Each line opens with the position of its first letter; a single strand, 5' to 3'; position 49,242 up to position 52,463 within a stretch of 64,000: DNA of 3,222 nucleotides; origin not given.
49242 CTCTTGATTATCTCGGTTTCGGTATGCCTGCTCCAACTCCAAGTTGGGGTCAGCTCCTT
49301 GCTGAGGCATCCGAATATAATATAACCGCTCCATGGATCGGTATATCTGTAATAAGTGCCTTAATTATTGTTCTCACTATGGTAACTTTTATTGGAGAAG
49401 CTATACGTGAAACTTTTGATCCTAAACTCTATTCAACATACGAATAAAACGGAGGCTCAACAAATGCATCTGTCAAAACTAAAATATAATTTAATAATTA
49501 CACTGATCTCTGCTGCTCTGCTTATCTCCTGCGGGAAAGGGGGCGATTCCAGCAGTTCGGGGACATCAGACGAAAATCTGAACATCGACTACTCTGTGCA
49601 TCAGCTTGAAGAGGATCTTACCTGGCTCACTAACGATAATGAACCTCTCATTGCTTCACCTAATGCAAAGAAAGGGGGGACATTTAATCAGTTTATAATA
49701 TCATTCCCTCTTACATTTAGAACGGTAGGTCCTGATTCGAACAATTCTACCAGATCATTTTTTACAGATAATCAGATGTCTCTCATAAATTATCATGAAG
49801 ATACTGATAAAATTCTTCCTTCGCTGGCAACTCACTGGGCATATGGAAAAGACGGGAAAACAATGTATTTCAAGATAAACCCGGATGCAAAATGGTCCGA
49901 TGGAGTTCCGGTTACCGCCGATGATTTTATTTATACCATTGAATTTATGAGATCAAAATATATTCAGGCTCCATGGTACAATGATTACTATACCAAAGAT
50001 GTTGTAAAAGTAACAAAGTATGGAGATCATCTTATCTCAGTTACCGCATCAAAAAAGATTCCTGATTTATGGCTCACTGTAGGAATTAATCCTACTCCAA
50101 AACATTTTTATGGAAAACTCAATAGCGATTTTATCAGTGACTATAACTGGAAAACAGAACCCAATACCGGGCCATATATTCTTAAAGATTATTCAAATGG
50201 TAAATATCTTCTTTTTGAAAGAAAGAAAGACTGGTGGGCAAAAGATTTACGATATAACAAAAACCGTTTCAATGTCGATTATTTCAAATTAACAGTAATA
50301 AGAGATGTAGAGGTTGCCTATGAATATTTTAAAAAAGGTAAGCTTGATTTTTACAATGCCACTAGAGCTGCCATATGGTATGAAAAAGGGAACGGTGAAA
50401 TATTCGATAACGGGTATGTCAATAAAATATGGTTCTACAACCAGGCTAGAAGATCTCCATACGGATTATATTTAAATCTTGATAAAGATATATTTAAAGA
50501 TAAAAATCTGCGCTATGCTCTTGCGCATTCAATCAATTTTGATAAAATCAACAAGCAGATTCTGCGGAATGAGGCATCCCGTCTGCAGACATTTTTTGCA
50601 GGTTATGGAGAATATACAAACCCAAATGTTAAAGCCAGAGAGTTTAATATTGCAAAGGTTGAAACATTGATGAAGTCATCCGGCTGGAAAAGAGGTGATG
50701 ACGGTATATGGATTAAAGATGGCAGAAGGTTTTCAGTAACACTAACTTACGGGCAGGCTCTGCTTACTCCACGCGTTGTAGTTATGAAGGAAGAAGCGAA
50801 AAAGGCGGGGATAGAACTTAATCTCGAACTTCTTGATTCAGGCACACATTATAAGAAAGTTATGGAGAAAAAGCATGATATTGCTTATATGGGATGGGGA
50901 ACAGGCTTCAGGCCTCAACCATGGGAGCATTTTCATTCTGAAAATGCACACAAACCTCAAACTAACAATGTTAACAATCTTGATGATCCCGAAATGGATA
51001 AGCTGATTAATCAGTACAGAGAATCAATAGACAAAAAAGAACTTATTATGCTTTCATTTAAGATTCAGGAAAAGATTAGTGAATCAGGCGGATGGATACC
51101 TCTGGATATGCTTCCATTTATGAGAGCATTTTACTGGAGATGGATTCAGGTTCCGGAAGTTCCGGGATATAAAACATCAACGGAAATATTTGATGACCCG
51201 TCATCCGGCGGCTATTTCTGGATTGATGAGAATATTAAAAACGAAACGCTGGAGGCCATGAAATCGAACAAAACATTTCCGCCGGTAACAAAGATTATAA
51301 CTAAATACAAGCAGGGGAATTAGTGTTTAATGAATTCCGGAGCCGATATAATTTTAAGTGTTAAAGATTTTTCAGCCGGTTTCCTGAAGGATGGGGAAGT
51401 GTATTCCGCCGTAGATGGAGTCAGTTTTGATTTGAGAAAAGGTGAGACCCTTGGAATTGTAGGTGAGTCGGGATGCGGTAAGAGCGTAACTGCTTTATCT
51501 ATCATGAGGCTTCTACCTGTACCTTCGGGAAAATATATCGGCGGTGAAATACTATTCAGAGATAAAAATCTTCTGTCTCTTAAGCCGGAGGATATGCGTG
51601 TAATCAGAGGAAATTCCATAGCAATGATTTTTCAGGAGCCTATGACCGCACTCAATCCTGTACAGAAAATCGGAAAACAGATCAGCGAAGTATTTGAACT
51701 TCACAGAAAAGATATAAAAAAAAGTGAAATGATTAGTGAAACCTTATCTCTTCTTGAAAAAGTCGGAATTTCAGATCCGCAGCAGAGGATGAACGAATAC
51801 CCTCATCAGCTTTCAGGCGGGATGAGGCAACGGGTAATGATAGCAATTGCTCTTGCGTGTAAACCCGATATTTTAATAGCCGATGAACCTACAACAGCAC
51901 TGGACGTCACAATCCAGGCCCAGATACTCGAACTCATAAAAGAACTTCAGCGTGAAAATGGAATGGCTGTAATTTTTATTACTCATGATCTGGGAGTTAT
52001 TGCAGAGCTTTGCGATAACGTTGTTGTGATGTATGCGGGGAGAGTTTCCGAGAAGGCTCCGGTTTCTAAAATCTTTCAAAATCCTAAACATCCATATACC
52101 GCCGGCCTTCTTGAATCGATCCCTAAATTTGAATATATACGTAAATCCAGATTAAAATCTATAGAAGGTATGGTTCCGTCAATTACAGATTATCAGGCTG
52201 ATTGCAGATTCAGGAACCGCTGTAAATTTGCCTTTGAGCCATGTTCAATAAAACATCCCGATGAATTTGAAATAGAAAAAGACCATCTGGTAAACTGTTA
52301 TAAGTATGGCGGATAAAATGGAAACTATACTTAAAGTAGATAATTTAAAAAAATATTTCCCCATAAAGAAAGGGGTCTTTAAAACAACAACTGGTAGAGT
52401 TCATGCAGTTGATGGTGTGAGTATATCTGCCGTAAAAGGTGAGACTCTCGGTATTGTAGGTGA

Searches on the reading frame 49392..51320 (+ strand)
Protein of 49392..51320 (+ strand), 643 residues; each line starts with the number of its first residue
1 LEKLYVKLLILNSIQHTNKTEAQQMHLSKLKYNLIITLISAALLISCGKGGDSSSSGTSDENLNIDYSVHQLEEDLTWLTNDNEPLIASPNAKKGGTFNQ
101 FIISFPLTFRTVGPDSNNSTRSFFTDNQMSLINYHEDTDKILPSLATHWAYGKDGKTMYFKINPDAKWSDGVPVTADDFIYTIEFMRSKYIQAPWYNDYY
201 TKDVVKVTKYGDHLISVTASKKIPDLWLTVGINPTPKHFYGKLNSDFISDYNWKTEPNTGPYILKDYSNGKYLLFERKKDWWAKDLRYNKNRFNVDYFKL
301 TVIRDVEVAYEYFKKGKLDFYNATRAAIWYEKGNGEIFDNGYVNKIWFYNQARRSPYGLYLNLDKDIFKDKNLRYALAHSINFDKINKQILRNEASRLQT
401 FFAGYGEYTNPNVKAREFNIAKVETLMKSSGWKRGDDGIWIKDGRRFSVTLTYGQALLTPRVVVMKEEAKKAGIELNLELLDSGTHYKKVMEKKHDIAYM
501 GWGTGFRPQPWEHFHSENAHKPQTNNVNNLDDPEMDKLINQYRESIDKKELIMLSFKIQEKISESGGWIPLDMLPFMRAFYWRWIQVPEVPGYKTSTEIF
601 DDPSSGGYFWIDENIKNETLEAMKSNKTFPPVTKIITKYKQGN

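Call 99: search_protein_families(library=pfam, proteins=[window:49392-51320:+], max_evalue=0.0001)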
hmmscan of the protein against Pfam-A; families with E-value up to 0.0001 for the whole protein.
window:49392-51320:+ (643 aa): 1 family
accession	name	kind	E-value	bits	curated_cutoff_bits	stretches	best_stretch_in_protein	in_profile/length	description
PF00496.27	SBP_bac_5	-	5.8e-59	200.5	32.4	1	141-508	2-352/368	Bacterial extracellular solute-binding proteins, family 5 Middle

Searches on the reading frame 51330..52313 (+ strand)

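Call 99: search_protein_families(library=pfam, proteins=[window:51330-52313:+], max_evalue=0.0001)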
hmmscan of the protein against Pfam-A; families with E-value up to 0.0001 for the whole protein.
window:51330-52313:+ (328 aa): 4 families
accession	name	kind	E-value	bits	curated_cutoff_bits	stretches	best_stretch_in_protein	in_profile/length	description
PF00005.33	ABC_tran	-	3.5e-29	102.6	25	1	29-189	2-137/137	ABC transporter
PF08352.17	oligo_HPY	-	6.7e-18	65.3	27.1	1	241-305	2-65/65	Oligopeptide/dipeptide transporter, C-terminal region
PF13304.12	AAA_21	-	2.9e-09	37.9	27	1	110-224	199-303/304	AAA domain, putative AbiEii toxin, Type IV TA system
PF02463.25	SMC_N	-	5e-06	26.5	40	1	42-235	28-212/220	RecF/RecN/SMC N terminal domain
